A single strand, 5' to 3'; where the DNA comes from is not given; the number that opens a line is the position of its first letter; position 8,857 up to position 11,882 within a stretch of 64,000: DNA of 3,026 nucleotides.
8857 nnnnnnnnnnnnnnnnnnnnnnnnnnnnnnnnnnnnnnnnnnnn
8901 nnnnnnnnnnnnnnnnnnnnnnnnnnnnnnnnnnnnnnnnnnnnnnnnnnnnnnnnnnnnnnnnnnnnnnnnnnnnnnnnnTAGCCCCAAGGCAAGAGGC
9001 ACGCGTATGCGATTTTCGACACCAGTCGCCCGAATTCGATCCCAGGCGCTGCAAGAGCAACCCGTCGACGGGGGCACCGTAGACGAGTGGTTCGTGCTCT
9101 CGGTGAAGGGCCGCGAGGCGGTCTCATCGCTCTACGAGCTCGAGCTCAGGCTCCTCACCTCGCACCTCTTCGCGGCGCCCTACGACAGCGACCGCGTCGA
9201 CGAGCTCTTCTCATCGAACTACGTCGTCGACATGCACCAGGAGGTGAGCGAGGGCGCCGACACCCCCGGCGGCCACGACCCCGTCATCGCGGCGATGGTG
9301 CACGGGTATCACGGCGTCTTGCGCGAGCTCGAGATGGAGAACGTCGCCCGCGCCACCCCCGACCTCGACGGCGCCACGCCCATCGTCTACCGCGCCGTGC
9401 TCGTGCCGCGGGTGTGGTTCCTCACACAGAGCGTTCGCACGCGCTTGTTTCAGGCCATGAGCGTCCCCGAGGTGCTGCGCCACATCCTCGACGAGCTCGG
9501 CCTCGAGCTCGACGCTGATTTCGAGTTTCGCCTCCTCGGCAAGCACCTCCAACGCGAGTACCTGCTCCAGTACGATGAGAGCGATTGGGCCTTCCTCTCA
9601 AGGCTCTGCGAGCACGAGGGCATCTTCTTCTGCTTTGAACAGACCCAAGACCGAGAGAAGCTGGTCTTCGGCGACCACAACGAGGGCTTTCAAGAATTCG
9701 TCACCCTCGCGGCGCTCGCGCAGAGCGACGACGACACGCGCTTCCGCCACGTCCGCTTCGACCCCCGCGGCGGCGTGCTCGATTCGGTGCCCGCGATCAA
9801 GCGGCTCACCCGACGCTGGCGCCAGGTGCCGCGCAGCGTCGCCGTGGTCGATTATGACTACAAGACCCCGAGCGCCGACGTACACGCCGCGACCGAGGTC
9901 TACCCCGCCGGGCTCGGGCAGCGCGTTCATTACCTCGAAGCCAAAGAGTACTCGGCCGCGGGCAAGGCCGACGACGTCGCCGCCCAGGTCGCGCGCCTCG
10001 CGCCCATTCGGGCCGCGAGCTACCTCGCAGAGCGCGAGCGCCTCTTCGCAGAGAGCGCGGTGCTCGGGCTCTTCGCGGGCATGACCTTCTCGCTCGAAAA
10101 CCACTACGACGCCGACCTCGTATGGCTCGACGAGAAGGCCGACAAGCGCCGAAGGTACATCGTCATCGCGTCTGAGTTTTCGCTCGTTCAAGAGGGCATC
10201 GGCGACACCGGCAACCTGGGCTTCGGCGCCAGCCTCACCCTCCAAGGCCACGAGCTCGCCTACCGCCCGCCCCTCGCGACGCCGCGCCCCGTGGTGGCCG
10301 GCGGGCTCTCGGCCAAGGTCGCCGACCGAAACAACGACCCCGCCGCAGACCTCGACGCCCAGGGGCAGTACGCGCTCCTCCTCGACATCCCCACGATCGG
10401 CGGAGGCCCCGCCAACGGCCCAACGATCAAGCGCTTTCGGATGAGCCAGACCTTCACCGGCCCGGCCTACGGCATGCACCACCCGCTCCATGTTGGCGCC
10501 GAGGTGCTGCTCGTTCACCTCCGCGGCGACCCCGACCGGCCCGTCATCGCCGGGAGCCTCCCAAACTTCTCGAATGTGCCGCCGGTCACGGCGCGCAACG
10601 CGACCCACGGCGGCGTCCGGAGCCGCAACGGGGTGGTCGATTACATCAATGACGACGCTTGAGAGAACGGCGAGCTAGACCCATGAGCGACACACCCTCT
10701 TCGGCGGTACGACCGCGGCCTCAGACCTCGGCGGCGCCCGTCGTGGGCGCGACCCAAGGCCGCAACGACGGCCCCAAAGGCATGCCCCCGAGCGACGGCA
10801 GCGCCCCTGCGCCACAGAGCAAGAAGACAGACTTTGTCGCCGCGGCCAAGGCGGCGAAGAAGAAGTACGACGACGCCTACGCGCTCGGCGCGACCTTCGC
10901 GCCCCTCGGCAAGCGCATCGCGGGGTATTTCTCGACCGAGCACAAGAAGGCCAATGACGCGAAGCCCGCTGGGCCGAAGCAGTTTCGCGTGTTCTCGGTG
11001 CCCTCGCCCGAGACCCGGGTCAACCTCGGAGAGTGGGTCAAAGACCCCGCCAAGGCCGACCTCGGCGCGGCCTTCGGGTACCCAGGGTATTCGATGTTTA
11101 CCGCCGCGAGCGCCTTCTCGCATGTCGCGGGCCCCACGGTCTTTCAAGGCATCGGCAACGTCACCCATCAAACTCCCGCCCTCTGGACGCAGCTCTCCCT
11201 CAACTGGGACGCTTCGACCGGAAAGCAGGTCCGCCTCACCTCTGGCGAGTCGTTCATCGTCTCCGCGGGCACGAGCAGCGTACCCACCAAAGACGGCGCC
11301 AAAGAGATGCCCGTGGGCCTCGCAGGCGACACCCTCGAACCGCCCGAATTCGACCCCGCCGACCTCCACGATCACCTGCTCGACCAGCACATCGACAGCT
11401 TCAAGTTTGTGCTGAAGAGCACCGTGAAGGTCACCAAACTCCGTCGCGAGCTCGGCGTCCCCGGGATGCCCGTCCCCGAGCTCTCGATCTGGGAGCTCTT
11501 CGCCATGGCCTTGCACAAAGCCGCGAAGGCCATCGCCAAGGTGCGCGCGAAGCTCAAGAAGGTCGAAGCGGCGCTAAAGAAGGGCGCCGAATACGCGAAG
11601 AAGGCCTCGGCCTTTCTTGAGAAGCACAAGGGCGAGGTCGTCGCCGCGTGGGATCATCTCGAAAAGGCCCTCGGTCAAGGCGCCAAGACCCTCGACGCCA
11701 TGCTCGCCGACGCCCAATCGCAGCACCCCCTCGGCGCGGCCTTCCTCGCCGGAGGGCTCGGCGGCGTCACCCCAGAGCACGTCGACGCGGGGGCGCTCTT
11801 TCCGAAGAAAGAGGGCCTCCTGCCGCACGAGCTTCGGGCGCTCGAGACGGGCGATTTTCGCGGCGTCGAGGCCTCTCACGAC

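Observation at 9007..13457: VgrG truncated right after the GDPDRP motif, followed in the -1 frame by a 925-aa ORF that ends in VgrG-like beta-helix turns: split, frameshifted or 'evolved' VgrG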

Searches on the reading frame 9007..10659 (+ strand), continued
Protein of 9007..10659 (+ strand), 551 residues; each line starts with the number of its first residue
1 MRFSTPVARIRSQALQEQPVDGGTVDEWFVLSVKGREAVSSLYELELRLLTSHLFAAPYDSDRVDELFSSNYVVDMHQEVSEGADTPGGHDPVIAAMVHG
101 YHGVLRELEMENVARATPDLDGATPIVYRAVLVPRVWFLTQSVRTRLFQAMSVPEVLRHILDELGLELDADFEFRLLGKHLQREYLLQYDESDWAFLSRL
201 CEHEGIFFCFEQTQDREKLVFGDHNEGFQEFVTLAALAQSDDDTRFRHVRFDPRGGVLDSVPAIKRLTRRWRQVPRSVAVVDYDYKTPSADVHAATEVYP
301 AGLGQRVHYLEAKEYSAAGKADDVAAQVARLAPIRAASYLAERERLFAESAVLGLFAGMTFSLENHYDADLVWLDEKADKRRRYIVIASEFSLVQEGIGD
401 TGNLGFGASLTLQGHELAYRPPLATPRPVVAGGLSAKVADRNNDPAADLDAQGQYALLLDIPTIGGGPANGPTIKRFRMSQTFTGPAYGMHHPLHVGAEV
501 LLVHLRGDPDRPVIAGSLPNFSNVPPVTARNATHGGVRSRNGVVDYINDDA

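Call 44: search_protein_families(library=pfam, proteins=[L011:1234-3513:+, L012:1237-4224:+, L013:1411-3321:+, L014:1429-3357:+], max_evalue=0.001)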
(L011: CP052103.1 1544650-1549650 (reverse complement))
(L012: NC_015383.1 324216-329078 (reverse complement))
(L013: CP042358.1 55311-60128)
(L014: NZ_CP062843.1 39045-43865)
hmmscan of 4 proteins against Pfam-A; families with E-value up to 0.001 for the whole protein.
L011:1234-3513:+ (760 aa): 5 families
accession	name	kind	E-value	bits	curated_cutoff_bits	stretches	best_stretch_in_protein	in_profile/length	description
PF05954.17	Phage_GPD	-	3.2e-79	266.7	30.1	1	114-429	2-304/305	Phage tail baseplate hub (GPD)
PF22178.3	Gp5_trimer_C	-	2.1e-15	57.3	30.9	1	564-674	1-106/112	Bacteriophage T4 gp5 C-terminal trimerisation domain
PF04717.18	Phage_base_V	-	3e-12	47.1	23.8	1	485-548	16-75/75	Type VI secretion system/phage-baseplate injector OB domain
PF06715.18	Gp5_C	-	2.7e-07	30.7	20.4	0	631-655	1-24/24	Gp5 C-terminal repeat (3 copies)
PF20093.5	DUF6484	-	2.5e-05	25.3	27.6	1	524-547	38-61/61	Domain of unknown function (DUF6484)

L012:1237-4224:+ (996 aa): 4 families
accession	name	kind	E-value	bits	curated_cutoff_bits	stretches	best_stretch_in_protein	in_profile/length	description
PF05954.17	Phage_GPD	-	1e-68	232.2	30.1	1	113-426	2-304/305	Phage tail baseplate hub (GPD)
PF22178.3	Gp5_trimer_C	-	3.1e-14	53.5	30.9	1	561-610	1-51/112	Bacteriophage T4 gp5 C-terminal trimerisation domain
PF04717.18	Phage_base_V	-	1.5e-12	48.1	23.8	1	496-545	26-75/75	Type VI secretion system/phage-baseplate injector OB domain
PF20093.5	DUF6484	-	4.4e-06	27.7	27.6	1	521-544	38-61/61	Domain of unknown function (DUF6484)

L013:1411-3321:+ (637 aa): 3 families
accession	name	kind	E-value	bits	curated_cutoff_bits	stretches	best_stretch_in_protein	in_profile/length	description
PF05954.17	Phage_GPD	-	1.1e-61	209.1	30.1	1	31-325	2-304/305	Phage tail baseplate hub (GPD)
PF22178.3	Gp5_trimer_C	-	3.5e-15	56.6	30.9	1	461-571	2-106/112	Bacteriophage T4 gp5 C-terminal trimerisation domain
PF04717.18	Phage_base_V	-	1e-14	55.1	23.8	1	374-443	10-75/75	Type VI secretion system/phage-baseplate injector OB domain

L014:1429-3357:+ (643 aa): 3 families
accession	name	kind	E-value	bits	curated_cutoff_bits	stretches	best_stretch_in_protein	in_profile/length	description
PF05954.17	Phage_GPD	-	6.5e-45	154.1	30.1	1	34-312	1-281/305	Phage tail baseplate hub (GPD)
PF04717.18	Phage_base_V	-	2.3e-12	47.5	23.8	1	382-449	11-75/75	Type VI secretion system/phage-baseplate injector OB domain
PF22178.3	Gp5_trimer_C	-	2.5e-08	34.5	30.9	1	466-561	1-92/112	Bacteriophage T4 gp5 C-terminal trimerisation domain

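Call 70: search_protein_families(library=pfam, proteins=[L008:3593-5017:+, L008:5031-5408:+, L009:11523-11921:+, L009:11921-13999:+, L009:13999-15324:+, L009:15332-16678:+], max_evalue=1)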
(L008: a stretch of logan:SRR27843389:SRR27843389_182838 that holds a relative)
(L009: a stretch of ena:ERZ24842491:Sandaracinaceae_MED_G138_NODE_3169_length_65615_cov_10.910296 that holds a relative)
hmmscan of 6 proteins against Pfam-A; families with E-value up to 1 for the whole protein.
L008:3593-5017:+ (475 aa): 3 families
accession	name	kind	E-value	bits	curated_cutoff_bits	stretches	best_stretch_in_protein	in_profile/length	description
PF10106.14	DUF2345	-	9.1e-06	26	30.7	1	273-337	22-86/151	Uncharacterized protein conserved in bacteria (DUF2345)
PF17847.7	GlcV_C_terminal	-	0.0074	17.2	27.6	1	275-323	13-59/61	Glucose ABC transporter C-terminal domain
PF04790.18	Sarcoglycan_1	-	0.14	11.9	32.5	0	268-407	74-214/259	Sarcoglycan complex subunit protein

L008:5031-5408:+ (126 aa): 0 families

L009:11523-11921:+ (133 aa): 1 family
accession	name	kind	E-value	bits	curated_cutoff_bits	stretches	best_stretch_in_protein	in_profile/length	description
PF11950.13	DUF3467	-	1.6e-05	25.3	25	1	5-103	5-88/92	Protein of unknown function (DUF3467)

L009:11921-13999:+ (693 aa): 3 families
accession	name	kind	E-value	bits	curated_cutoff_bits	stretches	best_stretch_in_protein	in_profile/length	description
PF22066.2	Cep192_D8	-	4.5e-05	24.1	33.5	1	72-110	61-99/101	Cep192 domain 8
PF15780.11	ASH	-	0.00032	21.2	27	1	128-201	17-88/98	Abnormal spindle-like microcephaly-assoc'd, ASPM-SPD-2-Hydin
PF22073.2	Cep192_D4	-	0.00063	20.4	35.5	1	22-107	13-107/112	Cep192 domain 4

L009:13999-15324:+ (442 aa): 1 family
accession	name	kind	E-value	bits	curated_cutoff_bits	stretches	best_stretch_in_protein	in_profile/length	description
PF04790.18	Sarcoglycan_1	-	0.07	12.9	32.5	1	314-364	173-224/259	Sarcoglycan complex subunit protein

L009:15332-16678:+ (449 aa): 0 families

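Call 71: find_encoding_contigs(protein=P0031, flank=8000, max_places=2)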
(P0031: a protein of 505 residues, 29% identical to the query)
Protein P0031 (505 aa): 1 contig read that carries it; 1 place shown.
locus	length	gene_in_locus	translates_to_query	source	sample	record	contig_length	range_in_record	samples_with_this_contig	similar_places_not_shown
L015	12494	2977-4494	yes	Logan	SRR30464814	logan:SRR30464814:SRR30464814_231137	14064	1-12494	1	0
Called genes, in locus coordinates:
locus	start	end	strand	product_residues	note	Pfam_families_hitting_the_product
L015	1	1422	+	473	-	?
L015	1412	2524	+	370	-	-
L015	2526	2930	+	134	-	PF13665:Tox-PAAR-like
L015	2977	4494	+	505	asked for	PF05954:Phage_GPD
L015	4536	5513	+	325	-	-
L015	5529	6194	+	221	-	PF12059:DUF3540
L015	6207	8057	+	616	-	PF00515:TPR_1 (faint), PF07719:TPR_2 (faint), PF13181:TPR_8 (faint), PF13424:TPR_12 (faint), PF13428:TPR_14 (faint), PF14559:TPR_19 (weak), PF25064:ARM_TT21_5th (faint), PF13432:TPR_16 (weak), +1 more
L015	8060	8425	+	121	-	-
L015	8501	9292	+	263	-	-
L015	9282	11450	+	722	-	PF00083:Sugar_tr (weak), PF07690:MFS_1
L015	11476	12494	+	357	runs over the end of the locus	PF04392:ABC_sub_bind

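Call 72: find_encoding_contigs(protein=P0023, flank=8000, max_places=2)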
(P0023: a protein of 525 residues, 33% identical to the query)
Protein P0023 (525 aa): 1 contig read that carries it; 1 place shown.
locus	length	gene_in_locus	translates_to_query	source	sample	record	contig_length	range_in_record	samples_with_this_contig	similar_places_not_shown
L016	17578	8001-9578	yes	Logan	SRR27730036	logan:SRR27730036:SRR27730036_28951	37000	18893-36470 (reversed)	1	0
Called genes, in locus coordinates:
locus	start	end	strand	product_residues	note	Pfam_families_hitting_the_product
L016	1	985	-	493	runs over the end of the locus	PF10011:DUF2254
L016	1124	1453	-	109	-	PF00076:RRM_1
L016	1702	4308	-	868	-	PF00069:Pkinase, PF07714:PK_Tyr_Ser-Thr, PF01636:APH (faint), PF03109:ABC1 (weak), PF14531:Kinase-like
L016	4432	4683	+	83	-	-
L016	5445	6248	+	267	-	-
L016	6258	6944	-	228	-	-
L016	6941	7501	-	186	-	PF04542:Sigma70_r2, PF04545:Sigma70_r4 (faint)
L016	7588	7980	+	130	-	-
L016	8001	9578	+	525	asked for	PF05954:Phage_GPD, PF04717:Phage_base_V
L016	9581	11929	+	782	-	PF09937:DUF2169, PF00805:Pentapeptide, PF13576:Pentapeptide_3 (faint), PF00805:Pentapeptide, PF25296:Decapeptide (weak), PF13599:Pentapeptide_4 (weak)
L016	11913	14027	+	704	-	-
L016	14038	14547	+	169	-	PF12059:DUF3540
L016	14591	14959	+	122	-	PF13665:Tox-PAAR-like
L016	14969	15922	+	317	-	-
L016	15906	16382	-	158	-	-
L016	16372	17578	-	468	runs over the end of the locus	PF00149:Metallophos, PF02872:5_nucleotid_C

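Call 88: search_protein_families(library=pfam, proteins=[L015:4536-5510:+, L016:14969-15919:+], max_evalue=0.1)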
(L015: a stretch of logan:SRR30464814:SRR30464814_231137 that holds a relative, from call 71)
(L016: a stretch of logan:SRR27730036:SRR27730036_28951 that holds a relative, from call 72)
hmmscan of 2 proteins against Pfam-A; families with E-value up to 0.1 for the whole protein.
L015:4536-5510:+ (325 aa): 1 family
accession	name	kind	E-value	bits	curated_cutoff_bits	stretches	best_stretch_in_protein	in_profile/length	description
PF10106.14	DUF2345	-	0.0033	17.7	30.7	0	90-160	14-83/151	Uncharacterized protein conserved in bacteria (DUF2345)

L016:14969-15919:+ (317 aa): 1 family
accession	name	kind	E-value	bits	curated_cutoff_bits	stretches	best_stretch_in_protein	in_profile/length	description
PF01391.23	Collagen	-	1.1e-06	28.7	27.2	1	18-65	3-50/60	Collagen triple helix repeat (20 copies)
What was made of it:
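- L015: VgrG of 505 aa, then a 325-aa ORF with DUF2345 at 0.0033 (calls 71, 88).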

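Call 107: find_encoding_contigs(protein=P0020, flank=8000, max_places=1)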
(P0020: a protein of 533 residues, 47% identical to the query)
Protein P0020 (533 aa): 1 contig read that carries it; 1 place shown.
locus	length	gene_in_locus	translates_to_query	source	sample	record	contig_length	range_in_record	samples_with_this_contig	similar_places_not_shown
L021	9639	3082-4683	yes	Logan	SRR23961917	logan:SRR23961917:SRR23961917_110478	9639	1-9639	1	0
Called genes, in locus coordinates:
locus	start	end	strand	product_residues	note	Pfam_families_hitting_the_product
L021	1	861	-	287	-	?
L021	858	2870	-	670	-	PF09937:DUF2169, PF13576:Pentapeptide_3 (faint), PF13599:Pentapeptide_4, PF00805:Pentapeptide, PF13599:Pentapeptide_4 (weak), PF00805:Pentapeptide, PF13599:Pentapeptide_4 (weak), PF00805:Pentapeptide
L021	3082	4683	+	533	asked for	PF05954:Phage_GPD, PF04717:Phage_base_V (weak)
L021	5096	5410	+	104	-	-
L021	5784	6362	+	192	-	-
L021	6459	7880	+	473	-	PF14685:PDZ_Tricorn (faint), PF00089:Trypsin, PF13365:Trypsin_2, PF00595:PDZ (weak), PF13180:PDZ_2, PF17820:PDZ_6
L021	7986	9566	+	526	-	PF08308:PEGA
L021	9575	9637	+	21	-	?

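Call 108: find_encoding_contigs(protein=P0015, flank=8000, max_places=1)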
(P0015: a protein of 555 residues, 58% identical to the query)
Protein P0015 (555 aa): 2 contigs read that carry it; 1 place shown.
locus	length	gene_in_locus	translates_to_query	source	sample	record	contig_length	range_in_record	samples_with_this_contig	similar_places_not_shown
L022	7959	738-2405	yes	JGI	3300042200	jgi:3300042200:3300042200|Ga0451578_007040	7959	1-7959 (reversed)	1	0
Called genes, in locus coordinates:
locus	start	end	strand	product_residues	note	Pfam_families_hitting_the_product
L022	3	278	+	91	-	?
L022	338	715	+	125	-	PF13665:Tox-PAAR-like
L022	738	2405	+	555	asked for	PF05954:Phage_GPD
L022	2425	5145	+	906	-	-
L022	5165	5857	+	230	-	-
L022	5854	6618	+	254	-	PF13489:Methyltransf_23, PF01728:FtsJ (weak), PF13847:Methyltransf_31, PF08241:Methyltransf_11, PF08242:Methyltransf_12, PF13649:Methyltransf_25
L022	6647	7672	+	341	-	PF00069:Pkinase, PF01636:APH (faint), PF07714:PK_Tyr_Ser-Thr, PF03109:ABC1 (weak)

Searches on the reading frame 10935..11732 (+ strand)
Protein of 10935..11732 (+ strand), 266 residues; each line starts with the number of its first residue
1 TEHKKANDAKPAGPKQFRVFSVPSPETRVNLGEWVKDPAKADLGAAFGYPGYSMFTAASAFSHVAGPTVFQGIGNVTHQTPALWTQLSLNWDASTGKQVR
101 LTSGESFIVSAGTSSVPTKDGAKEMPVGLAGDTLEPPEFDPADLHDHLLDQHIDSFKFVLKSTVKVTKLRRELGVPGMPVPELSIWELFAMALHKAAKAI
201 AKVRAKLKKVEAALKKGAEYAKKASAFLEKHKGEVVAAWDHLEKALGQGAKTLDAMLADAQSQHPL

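Call 67: predict_structure(alignment_id=A6)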
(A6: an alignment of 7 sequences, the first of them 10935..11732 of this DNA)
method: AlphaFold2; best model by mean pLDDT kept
length: 266 residues; sequences in the alignment: 7
mean_pLDDT: 46.1   pTM: 0.22
mean pLDDT of the five models: 46.1, 43.9, 40.8, 40.0, 37.0
residues with pLDDT >= 90: 0; 70-90: 8; 50-70: 100; < 50: 158
segments of 3 or more residues with pLDDT < 50: 1-152, 264-266
pLDDT, mean of each block of 10 residues (from residue 1): 28 32 39 31 29 42 36 37 28 34 35 40 39 30 42 51 62 65 54 59 62 64 67 66 65 60 47
secondary structure, 60 per line:
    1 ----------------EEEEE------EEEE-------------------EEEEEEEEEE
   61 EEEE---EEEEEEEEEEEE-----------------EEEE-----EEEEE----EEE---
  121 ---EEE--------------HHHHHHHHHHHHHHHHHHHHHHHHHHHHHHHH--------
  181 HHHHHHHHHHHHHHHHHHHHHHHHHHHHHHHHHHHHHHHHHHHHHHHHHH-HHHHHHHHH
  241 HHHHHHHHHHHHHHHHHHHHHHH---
elements in order: E17-21 E28-31 E51-64 E68-79 E97-100 E106-110 E115-117 E124-126 H141-172 H181-230 H232-263

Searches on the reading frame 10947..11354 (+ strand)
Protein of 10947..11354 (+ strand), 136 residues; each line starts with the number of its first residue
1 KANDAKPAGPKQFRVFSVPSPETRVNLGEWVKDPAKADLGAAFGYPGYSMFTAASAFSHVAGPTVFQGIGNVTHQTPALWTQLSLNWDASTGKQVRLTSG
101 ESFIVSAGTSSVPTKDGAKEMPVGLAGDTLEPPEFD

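Call 52: search_protein_families(library=pfam, alignment_id=A5, max_evalue=1)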
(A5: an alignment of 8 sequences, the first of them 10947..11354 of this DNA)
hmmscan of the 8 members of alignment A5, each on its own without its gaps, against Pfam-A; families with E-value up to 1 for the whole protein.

A. member 1, window:10947-11354:+ (136 aa): 2 families
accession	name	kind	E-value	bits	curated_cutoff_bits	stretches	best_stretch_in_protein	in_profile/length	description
PF21621.3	MPI_cupin_dom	-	0.089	13.2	27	1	91-112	45-66/79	Mannose-6-phosphate isomerase, cupin domain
PF08140.16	Cuticle_1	-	0.098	13.1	27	1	91-117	9-35/40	Crustacean cuticle protein repeat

B. families by the number of members that match (of 8 scanned): 4 families
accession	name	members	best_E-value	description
PF10106.14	DUF2345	1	0.0032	Uncharacterized protein conserved in bacteria (DUF2345)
PF21621.3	MPI_cupin_dom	1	0.089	Mannose-6-phosphate isomerase, cupin domain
PF08140.16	Cuticle_1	1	0.098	Crustacean cuticle protein repeat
PF12564.13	TypeIII_RM_meth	1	0.099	Type III restriction/modification enzyme methylation subunit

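Call 53: search_solved_structures(query=A5, max_evalue=10, show_alignments=2)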
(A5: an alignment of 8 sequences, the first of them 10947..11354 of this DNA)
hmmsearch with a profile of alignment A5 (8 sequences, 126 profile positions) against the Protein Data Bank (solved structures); distinct sequences matched with E-value up to 10: 0.
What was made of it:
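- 10953..11348 (+): Conserved N-domain (aa 91-222). 'Neck' motif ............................, then FGYPGYS, VFQ, WTQ and TSG motifs. Predicted beta, fold unknown. No Pfam or PDB hit (calls 52, 53).
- The N-domain has no detectable relative (calls 52, 53).
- Tried and rejected: N-domain profile against Pfam and PDB sequences: nothing (calls 52, 53).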

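Call 85: find_homologous_proteins(query=A5, max_evalue=0.01)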
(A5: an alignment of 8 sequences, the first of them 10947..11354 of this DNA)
Query A5 (8 sequences) (136 aa, profile of the alignment): 1 proteins with E <= 0.01 among 999 candidates.
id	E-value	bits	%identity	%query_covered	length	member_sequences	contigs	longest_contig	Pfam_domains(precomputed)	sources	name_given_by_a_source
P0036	6.5e-19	86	48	31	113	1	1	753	-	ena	-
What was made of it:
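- Tried and rejected: N-domain profile against the 5.8-billion protein set: one 113-aa fragment, no fusion proteins (call 85).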
